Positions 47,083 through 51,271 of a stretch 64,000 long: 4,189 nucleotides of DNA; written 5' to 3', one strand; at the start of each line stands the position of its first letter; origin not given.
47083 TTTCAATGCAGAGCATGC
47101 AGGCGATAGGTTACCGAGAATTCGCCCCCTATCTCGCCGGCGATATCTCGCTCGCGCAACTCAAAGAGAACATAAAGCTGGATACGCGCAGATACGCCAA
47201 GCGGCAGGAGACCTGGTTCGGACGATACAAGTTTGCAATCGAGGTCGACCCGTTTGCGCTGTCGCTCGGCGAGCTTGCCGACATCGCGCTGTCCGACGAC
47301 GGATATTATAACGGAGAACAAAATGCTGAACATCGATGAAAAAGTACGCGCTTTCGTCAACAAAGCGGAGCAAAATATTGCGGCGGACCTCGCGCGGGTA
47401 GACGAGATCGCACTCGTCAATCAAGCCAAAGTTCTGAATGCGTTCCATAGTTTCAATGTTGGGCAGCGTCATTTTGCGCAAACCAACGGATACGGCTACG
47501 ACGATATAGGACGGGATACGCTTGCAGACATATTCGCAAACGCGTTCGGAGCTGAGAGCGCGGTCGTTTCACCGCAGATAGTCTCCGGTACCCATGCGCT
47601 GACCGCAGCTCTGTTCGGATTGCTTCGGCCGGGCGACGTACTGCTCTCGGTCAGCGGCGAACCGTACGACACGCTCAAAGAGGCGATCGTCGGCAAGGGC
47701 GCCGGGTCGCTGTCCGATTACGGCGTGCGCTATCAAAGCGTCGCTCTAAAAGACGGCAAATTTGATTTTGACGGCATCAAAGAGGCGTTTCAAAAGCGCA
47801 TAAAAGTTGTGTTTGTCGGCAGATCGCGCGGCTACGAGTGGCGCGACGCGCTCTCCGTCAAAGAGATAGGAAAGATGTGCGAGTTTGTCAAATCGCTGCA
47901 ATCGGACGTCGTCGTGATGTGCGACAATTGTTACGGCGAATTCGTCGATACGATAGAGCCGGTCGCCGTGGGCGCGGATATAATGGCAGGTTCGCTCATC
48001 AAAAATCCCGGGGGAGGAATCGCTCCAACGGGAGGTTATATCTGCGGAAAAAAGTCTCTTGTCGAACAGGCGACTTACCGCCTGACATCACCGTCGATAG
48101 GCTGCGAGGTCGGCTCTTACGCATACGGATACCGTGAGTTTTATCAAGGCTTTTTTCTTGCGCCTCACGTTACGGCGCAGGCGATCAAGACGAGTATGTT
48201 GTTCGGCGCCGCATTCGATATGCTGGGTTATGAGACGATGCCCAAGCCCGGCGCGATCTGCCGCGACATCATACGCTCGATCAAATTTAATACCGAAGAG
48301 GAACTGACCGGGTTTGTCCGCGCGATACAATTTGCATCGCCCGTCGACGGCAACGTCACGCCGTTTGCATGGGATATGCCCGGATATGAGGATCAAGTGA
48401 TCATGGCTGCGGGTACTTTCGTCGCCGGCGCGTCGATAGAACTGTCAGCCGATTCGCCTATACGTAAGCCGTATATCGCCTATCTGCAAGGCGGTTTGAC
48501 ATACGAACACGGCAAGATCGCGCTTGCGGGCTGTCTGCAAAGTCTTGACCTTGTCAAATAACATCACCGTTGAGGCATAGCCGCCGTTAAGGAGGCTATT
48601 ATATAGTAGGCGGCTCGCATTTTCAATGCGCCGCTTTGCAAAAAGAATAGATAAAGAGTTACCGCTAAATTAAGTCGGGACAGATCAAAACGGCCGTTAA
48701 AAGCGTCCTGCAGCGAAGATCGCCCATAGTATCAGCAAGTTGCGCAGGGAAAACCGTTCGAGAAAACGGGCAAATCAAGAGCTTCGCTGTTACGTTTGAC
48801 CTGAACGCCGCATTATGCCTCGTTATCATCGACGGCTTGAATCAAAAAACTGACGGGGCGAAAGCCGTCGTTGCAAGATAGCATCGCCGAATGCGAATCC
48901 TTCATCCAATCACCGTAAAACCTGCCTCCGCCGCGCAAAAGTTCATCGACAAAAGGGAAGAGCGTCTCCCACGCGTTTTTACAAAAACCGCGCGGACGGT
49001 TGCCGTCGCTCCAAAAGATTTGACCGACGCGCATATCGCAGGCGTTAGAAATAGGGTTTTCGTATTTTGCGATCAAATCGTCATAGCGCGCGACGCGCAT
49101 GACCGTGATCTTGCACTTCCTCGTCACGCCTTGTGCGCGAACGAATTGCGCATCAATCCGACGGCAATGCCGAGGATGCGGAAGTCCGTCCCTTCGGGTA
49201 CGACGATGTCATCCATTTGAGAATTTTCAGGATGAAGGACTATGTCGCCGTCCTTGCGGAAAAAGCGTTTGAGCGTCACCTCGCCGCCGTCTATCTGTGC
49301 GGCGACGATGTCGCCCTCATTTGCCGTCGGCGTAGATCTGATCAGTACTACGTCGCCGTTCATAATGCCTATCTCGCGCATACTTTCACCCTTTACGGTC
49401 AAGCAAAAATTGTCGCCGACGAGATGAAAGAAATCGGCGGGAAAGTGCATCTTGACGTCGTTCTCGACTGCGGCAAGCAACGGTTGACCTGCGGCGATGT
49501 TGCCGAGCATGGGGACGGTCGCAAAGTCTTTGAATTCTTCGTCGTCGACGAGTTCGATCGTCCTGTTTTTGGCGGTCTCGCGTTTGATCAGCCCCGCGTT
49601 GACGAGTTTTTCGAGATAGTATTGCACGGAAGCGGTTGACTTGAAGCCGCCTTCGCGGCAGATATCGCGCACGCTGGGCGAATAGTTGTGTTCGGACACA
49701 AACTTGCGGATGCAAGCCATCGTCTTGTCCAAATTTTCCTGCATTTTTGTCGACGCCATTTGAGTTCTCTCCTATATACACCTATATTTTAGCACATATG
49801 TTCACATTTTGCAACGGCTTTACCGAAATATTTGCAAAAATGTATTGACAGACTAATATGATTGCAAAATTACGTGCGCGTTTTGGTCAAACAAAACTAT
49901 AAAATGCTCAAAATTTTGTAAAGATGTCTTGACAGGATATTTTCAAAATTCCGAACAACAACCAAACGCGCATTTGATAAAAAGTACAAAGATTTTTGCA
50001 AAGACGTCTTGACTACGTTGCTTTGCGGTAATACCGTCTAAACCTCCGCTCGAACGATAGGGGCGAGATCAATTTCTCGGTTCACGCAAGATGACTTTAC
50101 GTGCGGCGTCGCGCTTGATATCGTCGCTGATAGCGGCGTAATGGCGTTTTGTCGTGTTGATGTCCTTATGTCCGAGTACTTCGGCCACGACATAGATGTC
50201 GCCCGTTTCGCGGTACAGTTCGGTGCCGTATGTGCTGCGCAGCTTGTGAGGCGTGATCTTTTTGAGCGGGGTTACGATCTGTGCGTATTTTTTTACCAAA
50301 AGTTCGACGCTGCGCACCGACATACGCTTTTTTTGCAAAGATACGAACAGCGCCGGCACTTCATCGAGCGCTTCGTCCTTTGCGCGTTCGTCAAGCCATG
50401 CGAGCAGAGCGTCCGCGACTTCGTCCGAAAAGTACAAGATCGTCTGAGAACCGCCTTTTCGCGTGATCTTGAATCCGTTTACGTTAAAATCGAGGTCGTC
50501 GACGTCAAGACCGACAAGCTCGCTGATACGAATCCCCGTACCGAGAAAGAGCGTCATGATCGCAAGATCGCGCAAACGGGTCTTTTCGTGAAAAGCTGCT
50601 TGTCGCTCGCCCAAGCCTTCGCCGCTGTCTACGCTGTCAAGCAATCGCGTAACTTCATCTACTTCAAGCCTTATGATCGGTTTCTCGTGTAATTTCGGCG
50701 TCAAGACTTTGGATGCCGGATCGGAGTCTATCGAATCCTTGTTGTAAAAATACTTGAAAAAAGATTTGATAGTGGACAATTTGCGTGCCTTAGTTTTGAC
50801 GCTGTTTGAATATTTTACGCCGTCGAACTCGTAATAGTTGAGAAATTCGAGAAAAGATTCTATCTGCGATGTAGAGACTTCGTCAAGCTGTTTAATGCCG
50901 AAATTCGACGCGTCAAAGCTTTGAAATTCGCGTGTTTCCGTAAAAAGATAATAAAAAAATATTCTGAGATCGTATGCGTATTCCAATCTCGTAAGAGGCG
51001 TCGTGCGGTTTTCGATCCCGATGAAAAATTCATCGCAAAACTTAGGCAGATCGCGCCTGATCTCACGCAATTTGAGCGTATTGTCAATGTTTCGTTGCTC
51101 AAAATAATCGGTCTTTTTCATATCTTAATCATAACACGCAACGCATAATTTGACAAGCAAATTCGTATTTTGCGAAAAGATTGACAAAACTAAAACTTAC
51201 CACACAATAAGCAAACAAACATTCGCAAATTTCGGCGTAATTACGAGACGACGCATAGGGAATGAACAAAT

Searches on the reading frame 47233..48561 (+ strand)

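Call 6: search_protein_families(library=pfam, proteins=[window:47233-48561:+])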
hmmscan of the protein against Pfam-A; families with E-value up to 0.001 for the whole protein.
window:47233-48561:+ (442 aa): 2 families
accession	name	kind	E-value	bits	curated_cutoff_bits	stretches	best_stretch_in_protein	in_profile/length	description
PF06838.17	Met_gamma_lyase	-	1.6e-169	564.2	24.2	1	40-437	3-403/405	Methionine gamma-lyase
PF01053.26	Cys_Met_Meta_PP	-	7.1e-07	28.5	27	1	76-283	33-224/381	Cys/Met metabolism PLP-dependent enzyme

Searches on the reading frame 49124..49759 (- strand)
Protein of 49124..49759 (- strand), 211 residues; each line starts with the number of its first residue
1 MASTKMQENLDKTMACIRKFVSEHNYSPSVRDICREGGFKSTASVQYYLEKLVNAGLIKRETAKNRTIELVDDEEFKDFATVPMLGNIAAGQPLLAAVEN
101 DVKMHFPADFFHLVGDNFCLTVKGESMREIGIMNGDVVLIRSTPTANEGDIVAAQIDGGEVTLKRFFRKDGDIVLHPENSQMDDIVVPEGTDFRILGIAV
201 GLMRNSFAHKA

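Call 6: search_protein_families(library=pfam, proteins=[window:49124-49759:-])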
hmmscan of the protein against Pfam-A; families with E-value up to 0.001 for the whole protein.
window:49124-49759:- (211 aa): 3 families
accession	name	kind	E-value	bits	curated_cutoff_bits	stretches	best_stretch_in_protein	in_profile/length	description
PF00717.28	Peptidase_S24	-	2.3e-29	101.9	23.3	1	83-200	1-116/116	Peptidase S24-like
PF01726.22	LexA_DNA_bind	-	4.8e-11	42.7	23.7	1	13-67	11-65/65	LexA DNA binding domain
PF12802.13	MarR_2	-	0.00055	20.5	27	0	25-62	18-54/61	MarR family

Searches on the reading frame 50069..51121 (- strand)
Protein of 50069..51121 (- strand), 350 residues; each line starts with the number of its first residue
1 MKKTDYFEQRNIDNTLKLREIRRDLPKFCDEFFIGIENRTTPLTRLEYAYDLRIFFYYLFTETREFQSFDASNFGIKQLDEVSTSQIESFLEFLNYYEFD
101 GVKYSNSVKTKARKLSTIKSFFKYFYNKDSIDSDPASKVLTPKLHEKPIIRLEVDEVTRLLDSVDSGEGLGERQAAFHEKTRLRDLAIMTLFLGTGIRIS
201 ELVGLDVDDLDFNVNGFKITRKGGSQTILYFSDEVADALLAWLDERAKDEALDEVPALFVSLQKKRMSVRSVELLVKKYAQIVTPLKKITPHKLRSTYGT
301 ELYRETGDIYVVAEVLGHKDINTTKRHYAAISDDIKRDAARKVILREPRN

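Call 6: search_protein_families(library=pfam, proteins=[window:50069-51121:-])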
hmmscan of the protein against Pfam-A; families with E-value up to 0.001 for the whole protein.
window:50069-51121:- (350 aa): 2 families
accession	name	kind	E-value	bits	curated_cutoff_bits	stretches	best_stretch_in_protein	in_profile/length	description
PF00589.27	Phage_integrase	-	3.8e-33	115.1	27.1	1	152-332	3-169/172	Phage integrase family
PF02899.23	Phage_int_SAM_1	-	2.7e-05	24.8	22.3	0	42-126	16-80/83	Phage integrase, N-terminal SAM-like domain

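Call 12: find_homologous_proteins(query=window:50069-51121:-)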
Query window:50069-51121:- (350 aa): 8000 proteins with E <= 0.001 among 8000 candidates; the best 120 are listed.
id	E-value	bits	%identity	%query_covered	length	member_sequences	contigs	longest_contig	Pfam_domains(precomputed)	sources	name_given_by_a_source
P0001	4.0e-225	764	100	100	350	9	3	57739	PF00589.28,PF02899.24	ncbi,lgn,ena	-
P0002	2.6e-218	742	96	100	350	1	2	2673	PF00589.28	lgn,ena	-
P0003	9.0e-218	740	96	100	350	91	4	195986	PF00589.28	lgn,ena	-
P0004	1.1e-217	740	96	100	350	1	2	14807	PF00589.28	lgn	-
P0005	1.7e-217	739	96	100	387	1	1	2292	PF00589.28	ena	-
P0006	1.8e-217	739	96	100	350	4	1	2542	PF00589.28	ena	-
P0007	4.2e-217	738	96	100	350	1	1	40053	PF00589.28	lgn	-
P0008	2.8e-216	735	95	100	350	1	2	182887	PF00589.28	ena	-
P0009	2.9e-216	735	96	100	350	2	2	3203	PF00589.28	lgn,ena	-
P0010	6.3e-208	708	91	100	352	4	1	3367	PF00589.28,PF02899.24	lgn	-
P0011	9.7e-204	694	90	100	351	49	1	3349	PF00589.28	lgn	-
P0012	4.7e-175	600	77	99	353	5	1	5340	PF00589.28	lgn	-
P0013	5.2e-168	576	-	-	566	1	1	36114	PF13102.13,PF00589.28,PF02899.24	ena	-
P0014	4.4e-167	573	75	99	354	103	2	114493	PF00589.28,PF02899.24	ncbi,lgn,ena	-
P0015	5.8e-167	573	74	99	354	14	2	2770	PF00589.28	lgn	-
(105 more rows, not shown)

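Call 13: find_related_loci(query=window:50069-51121:-, collection=genome_contigs, flank=6000)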
Query window:50069-51121:- (350 aa) in genome_contigs; peptide patterns used: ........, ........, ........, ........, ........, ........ (x = any residue, [..] = any of these).
359 stretches matched a pattern; 209 encode a relative of the query (tblastn E <= 1e-3); the best 80 are kept; 80 distinct loci.
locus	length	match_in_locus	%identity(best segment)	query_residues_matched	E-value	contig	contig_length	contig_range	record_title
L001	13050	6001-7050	96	1-350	0e+0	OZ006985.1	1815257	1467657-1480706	MAG: uncultured Christensenellaceae bacterium isolate metabat2_pooled_hifiasm.1589 MAG genome assembly, chromosome: 1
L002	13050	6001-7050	91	1-350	0e+0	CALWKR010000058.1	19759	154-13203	MAG: uncultured Christensenellaceae bacterium isolate E09__bin257 genome assembly, contig: E09__k127_136183, whole genom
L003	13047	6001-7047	90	2-350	0e+0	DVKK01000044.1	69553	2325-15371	MAG TPA_asm: Candidatus Ornithoclostridium excrementipullorum isolate ChiW5-1639 ChiW5__C96476_L69553_SRR5506738, whole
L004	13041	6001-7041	76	1-346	1e-178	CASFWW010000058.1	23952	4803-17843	uncultured Christensenella sp. isolate SI.O6.metabat-bins.40 genome assembly, contig: SI.O6.metabat-bins.40.fa_k141_4533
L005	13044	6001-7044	75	1-347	4e-176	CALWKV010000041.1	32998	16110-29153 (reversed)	MAG: uncultured Christensenellaceae bacterium isolate E37__bin146 genome assembly, contig: E37__k127_1209956, whole geno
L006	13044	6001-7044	75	1-347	2e-176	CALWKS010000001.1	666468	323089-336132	MAG: uncultured Christensenellaceae bacterium isolate BRZ_QI__bin43 genome assembly, contig: BRZ_QI__NODE_2_length_66646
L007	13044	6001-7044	75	1-347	4e-176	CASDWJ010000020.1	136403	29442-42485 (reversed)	uncultured Christensenella sp. isolate SI.B14.metabat-bins.169 genome assembly, contig: SI.B14.metabat-bins.169.fa_k141_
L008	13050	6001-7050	73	1-349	1e-175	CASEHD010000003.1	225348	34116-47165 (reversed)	uncultured Christensenella sp. isolate B31_L2_392392_idba_bin.53 genome assembly, contig: B31_L2_392392_idba_bin.53.fa_s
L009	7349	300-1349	73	1-349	4e-175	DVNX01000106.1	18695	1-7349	MAG TPA_asm: Candidatus Ornithoclostridium faecavium isolate 63 CHK106__C366678_L18695_ERR2241854, whole genome shotgun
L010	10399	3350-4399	73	1-349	4e-175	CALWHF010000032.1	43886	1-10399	MAG: uncultured Christensenellaceae bacterium isolate BRZ_LQ__bin77 genome assembly, contig: BRZ_LQ__NODE_1028_length_43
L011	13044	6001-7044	74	1-347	3e-175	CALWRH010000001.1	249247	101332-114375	MAG: uncultured Christensenellaceae bacterium isolate BRZ_KS__bin118 genome assembly, contig: BRZ_KS__NODE_15_length_249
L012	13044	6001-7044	75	1-347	3e-175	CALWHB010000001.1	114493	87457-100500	MAG: uncultured Christensenellaceae bacterium isolate BRZ_AN__bin44 genome assembly, contig: BRZ_AN__NODE_227_length_114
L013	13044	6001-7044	74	1-347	3e-172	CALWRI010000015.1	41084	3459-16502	MAG: uncultured Christensenellaceae bacterium isolate BRZ_DG__bin109 genome assembly, contig: BRZ_DG__NODE_1409_length_4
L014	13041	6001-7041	71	1-346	6e-161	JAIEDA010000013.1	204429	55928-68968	MAG: Clostridia bacterium isolate SC0386_comb_6 SC0386_comb_6_contig_13, whole genome shotgun sequence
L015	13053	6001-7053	68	1-350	9e-156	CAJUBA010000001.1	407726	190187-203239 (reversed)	MAG TPA_asm: uncultured Christensenella sp. isolate MGBC118395 genome assembly, contig: MGBC118395.1, whole genome shotg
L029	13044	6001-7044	66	1-347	4e-149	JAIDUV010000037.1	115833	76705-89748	MAG: Clostridia bacterium isolate SC0369_comb_17 SC0369_comb_17_contig_37, whole genome shotgun sequence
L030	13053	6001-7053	68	1-350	5e-149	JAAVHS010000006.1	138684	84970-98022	MAG: Clostridiales bacterium isolate Mgla_MAG_39-bin_5 c_000000017633, whole genome shotgun sequence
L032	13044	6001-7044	66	1-347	4e-148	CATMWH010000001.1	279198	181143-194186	MAG TPA_asm: uncultured Christensenella sp. isolate MGG29822_1678865761 genome assembly, contig: shHF8_23, whole genome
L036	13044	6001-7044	64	1-347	6e-147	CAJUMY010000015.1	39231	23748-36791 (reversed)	MAG TPA_asm: uncultured Christensenellaceae bacterium isolate MGBC161649 genome assembly, contig: MGBC161649.15, whole g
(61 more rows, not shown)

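Call 22: search_protein_families(library=ncbifam, proteins=[window:50069-51121:-], max_evalue=0.001)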
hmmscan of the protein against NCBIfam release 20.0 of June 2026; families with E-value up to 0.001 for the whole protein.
window:50069-51121:- (350 aa): 13 families
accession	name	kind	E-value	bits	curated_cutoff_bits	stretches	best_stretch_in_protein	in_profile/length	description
NF003462.0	PRK05084.1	equivalog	1.7e-49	168.5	267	2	170-343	182-356/360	tyrosine recombinase XerS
NF040815.2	recomb_XerA_Arch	equivalog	3.5e-48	164.4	220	1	70-336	42-260/263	site-specific tyrosine recombinase/integron integrase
TIGR02224.1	recomb_XerC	equivalog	4.1e-47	161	335.15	1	36-332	9-278/295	tyrosine recombinase XerC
TIGR02225.1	recomb_XerD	equivalog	1.2e-43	149.5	329.6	1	66-326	28-270/290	site-specific tyrosine recombinase XerD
NF001399.0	PRK00283.1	subfamily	4e-42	144.5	279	1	75-326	45-279/300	tyrosine recombinase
NF002331.0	PRK01287.1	subfamily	7.1e-23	81.2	371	1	71-325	61-307/365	site-specific tyrosine recombinase XerC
NF007371.0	PRK09871.1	subfamily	3.5e-17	62.6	222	1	174-330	17-174/198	tyrosine-type DNA invertase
TIGR02249.1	integrase_gron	subfamily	1.5e-16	60.7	265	2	266-325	236-295/315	integron integrase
NF011946.0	PRK15417.1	equivalog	5.7e-11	42.2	435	1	284-325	269-310/337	integron integrase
NF007370.0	PRK09870.1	subfamily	1.5e-07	31.2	221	1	183-327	32-176/200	tyrosine-type DNA invertase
NF040693.1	recomb_GmtY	equivalog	6.8e-06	25.6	340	0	168-212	204-247/441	gamma-mobile-trio recombinase GmtY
NF041502.1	integrase_1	equivalog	1e-05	24.5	350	1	288-331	318-361/484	site-specific integrase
NF002685.0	PRK02436.1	equivalog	3e-05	24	178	1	78-328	28-244/245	site-specific tyrosine recombinase XerD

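Call 23: search_solved_structures(query=window:50069-51121:-, max_evalue=0.001)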
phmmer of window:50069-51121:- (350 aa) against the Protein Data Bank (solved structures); distinct sequences matched with E-value up to 0.001: 10.
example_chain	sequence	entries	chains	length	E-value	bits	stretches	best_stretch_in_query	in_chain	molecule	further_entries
1a0p_A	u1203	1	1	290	4.4e-20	75.4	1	109-328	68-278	SITE-SPECIFIC RECOMBINASE XERD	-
4a8e_A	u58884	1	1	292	9.7e-20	74.3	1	113-345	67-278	PROBABLE TYROSINE RECOMBINASE XERC-LIKE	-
5hxy_A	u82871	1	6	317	1.2e-17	67.5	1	180-337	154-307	Tyrosine recombinase XerA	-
5dcf_A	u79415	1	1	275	5.2e-15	58.8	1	179-328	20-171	Tyrosine recombinase XerD,DNA translocase FtsK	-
9i5v_14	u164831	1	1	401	9.7e-12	48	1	109-332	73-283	Ribosome-associated translation inhibitor RaiA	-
2a3v_A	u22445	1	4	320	1.7e-07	34.1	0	265-327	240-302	site-specific recombinase IntI4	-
5jjv_A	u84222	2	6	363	3.1e-06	29.9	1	157-328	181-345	Tyrosine recombinase XerH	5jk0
6en0_A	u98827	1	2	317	3.9e-06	29.6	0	188-215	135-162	Int protein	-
6emy_A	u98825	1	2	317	9.8e-06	28.3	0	188-215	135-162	Int protein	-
6emz_A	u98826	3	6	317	1e-05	28.2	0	188-215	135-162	Int protein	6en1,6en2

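Call 63: find_encoding_contigs(protein=P0003, flank=4000, max_places=6)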
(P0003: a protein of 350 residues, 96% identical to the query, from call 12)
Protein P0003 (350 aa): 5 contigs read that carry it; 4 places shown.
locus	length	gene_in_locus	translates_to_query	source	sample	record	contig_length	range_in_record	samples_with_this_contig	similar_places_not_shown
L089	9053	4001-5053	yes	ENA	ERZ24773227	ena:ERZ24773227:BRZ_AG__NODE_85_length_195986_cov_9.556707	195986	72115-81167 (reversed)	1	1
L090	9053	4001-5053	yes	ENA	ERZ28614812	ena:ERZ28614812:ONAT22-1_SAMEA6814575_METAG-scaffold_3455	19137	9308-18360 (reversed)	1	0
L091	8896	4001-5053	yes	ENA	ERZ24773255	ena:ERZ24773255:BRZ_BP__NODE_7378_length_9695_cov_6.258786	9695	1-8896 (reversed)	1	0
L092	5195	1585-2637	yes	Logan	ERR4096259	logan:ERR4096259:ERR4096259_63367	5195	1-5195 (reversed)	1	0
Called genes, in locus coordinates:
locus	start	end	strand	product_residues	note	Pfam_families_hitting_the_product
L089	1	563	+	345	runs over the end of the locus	PF09335:VTT_dom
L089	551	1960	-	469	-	PF03551:PadR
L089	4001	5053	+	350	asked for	PF00589:Phage_integrase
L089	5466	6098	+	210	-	PF01726:LexA_DNA_bind, PF00717:Peptidase_S24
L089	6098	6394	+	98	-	-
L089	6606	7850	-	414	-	PF06838:Met_gamma_lyase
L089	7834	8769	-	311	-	PF01715:IPPT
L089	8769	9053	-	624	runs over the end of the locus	PF02518:HATPase_c, PF13589:HATPase_c_3, PF01119:DNA_mis_repair, PF08676:MutL_C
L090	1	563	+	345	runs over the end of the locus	PF09335:VTT_dom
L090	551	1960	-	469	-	PF03551:PadR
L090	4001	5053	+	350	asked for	PF00589:Phage_integrase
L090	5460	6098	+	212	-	PF01726:LexA_DNA_bind, PF00717:Peptidase_S24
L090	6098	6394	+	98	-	-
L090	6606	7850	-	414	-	PF06838:Met_gamma_lyase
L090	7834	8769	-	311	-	PF01715:IPPT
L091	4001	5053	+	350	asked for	PF00589:Phage_integrase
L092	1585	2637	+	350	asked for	PF00589:Phage_integrase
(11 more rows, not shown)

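Call 71: search_protein_families(library=pfam, proteins=[L030:96-1043:-, L030:1510-2328:-, L030:2799-3869:-, L030:4126-4392:-, L030:4389-4676:-, L030:4934-5179:+, L030:5190-5678:+, L032:2943-3248:-, L032:4295-4648:-, L032:5237-5539:+], max_evalue=0.001)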
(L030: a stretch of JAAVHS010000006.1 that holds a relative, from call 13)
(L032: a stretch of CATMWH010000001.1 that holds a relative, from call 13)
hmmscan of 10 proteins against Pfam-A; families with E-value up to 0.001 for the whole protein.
L030:96-1043:- (315 aa): 1 family
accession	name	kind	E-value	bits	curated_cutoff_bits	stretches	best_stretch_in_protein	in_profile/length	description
PF23343.2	REP_ORF2-G2P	-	3e-05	24.7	27.8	1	91-203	8-97/99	Replication-associated protein ORF2/G2P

L030:1510-2328:- (272 aa): 0 families

L030:2799-3869:- (356 aa): 0 families

L030:4126-4392:- (88 aa): 0 families

L030:4389-4676:- (95 aa): 0 families

L030:4934-5179:+ (81 aa): 3 families
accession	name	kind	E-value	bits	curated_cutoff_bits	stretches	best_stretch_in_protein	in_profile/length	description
PF01381.28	HTH_3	-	1.1e-13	51.4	23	1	6-60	1-55/55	Helix-turn-helix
PF12844.13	HTH_19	-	1.9e-10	40.9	30.2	1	3-63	1-61/64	Helix-turn-helix domain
PF13560.12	HTH_31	-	1.9e-06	28.5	27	1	3-48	3-49/64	Helix-turn-helix domain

L030:5190-5678:+ (162 aa): 1 family
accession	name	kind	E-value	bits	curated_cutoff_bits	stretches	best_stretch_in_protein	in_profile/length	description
PF10881.14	DUF2726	-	5.6e-16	58.9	24.7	1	38-154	2-125/126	Protein of unknown function (DUF2726)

L032:2943-3248:- (101 aa): 0 families

L032:4295-4648:- (117 aa): 0 families

L032:5237-5539:+ (100 aa): 1 family
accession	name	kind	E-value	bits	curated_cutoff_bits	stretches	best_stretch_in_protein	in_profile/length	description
PF08271.17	Zn_Ribbon_TF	-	2e-06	27.7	29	1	31-69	2-40/43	TFIIB zinc-binding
